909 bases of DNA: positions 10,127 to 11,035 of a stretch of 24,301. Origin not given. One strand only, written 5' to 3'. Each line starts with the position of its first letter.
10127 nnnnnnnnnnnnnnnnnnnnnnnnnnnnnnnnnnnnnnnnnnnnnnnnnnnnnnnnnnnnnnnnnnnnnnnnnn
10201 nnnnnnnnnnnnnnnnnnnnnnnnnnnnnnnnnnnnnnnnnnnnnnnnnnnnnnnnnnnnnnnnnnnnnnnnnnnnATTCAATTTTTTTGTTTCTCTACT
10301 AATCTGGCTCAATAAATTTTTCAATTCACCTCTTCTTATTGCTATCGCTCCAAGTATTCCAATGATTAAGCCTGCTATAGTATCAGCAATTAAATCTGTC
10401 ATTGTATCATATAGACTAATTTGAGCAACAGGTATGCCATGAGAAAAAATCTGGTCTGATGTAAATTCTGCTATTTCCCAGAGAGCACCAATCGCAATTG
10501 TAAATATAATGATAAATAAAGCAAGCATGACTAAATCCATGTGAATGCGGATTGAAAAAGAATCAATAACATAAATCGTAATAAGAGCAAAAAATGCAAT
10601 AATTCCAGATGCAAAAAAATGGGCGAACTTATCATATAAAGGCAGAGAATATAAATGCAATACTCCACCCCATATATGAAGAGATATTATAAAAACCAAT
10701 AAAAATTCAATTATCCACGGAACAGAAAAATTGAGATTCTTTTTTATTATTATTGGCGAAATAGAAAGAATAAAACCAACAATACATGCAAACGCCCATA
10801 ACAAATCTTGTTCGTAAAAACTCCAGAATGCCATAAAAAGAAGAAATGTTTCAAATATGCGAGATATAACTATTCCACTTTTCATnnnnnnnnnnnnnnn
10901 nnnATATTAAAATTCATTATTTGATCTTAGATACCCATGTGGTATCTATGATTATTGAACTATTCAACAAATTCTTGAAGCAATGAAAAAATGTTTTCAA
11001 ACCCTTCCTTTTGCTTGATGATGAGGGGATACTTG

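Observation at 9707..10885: tRNA-modifying enzyme Taw3 fused to a multi-pass membrane domain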

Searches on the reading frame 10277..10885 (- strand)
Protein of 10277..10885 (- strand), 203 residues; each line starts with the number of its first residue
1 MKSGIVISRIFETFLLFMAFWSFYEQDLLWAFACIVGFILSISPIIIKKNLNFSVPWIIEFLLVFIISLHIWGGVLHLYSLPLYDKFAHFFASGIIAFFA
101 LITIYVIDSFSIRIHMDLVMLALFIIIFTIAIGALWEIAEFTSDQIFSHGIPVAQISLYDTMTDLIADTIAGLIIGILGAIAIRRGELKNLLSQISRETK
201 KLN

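Call 54: predict_structure(alignment_id=A2)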
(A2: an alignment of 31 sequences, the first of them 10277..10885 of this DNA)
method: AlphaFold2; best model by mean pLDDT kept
length: 203 residues; sequences in the alignment: 31
mean_pLDDT: 90.9   pTM: 0.86
mean pLDDT of the five models: 90.9, 90.6, 90.6, 84.9, 84.2
residues with pLDDT >= 90: 134; 70-90: 67; 50-70: 2; < 50: 0
segments of 3 or more residues with pLDDT < 50: none
pLDDT, mean of each block of 10 residues (from residue 1): 85 96 91 94 93 91 94 86 89 97 90 87 97 93 85 81 95 98 93 88 76
secondary structure, 60 per line:
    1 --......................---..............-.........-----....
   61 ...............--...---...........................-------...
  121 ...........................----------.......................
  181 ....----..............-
elements in order: H3-24 H28-41 H43-51 H57-75 H84-110 H118-147 H158-184 H189-202

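Call 57: fold_search(model_id=the predicted structure, library=pdb)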
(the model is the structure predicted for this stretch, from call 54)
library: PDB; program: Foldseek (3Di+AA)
matches with E <= 10: 245; with E <= 0.001: 0
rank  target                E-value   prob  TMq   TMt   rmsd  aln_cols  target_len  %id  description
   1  7xj2_A                7.7e-01  0.23  0.24  0.11  15.9       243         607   16  Structure of human TRPV3_G573S in complex with Trpvicin in C4 symmetry (released 2022-11-09)
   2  5cwo_A                9.7e-01  0.30  0.29  0.28  17.5       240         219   10  Crystal structure of de novo designed helical repeat protein DHR76 (released 2015-12-16)
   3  8jun_A                9.7e-01  0.10  0.20  0.08  19.1       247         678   13  Cryo-EM structure of SIDT1 E555Q mutant (released 2023-11-15)
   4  6ye4_A                1.0e+00  0.13  0.21  0.19  27.4       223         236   10  Structure of ExbB pentamer from Serratia marcescens by single particle cryo electron microscopy (released 2021-03-31)
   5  7ajq_A                1.1e+00  0.11  0.19  0.17  27.2       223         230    9  cryo-EM structure of ExbBD from Serratia Marcescens (released 2021-10-06)
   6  7xj0_A                1.2e+00  0.15  0.22  0.10  16.7       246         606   16  Structure of human TRPV3 in complex with Trpvicin (released 2022-11-09)
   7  2yfb_B                1.3e+00  0.11  0.20  0.17  23.6       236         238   15  X-ray structure of McpS ligand binding domain in complex with succinate (released 2012-04-18)
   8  7xj0_B                1.3e+00  0.14  0.22  0.10  16.2       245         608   16  Structure of human TRPV3 in complex with Trpvicin (released 2022-11-09)
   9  9o40_A                1.3e+00  0.08  0.18  0.17  27.8       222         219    9  cryo-EM structure of TolQR conformation1 in SMA nanodiscs (released 2025-12-17)
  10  3ddl_A                1.3e+00  0.08  0.18  0.16  19.9       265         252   11  Crystallographic Structure of Xanthorhodopsin, a Light-Driven Ion Pump with Dual Chromophore (released 2008-10-14)
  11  9p8y_A                1.4e+00  0.13  0.25  0.08  26.0       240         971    9  Human TRPM8 closed, ligand-free structure resolved in GDN using cryo-EM (released 2026-03-25)
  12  3qwe                  1.5e+00  0.09  0.18  0.15  33.7       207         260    9  Crystal structure of the N-terminal domain of the GEM interacting protein (released 2011-03-23)
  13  8fbi                  1.5e+00  0.23  0.30  0.23  16.1       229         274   11  Improving the secretion of designed protein assemblies through negative design of cryptic transmembrane domains (released 2023-03-22)
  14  6uw9_A                1.5e+00  0.09  0.19  0.09  15.8       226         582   14  Cryo-EM structure of the human TRPV3 K169A mutant in the presence of 2-APB, determined in lipid nanodisc (released 2020-07-01)
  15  9kpz_E                1.5e+00  0.07  0.17  0.16  27.3       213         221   11  Structure of TolQRA complex at pH 5.4 from E.coli (released 2026-03-04)
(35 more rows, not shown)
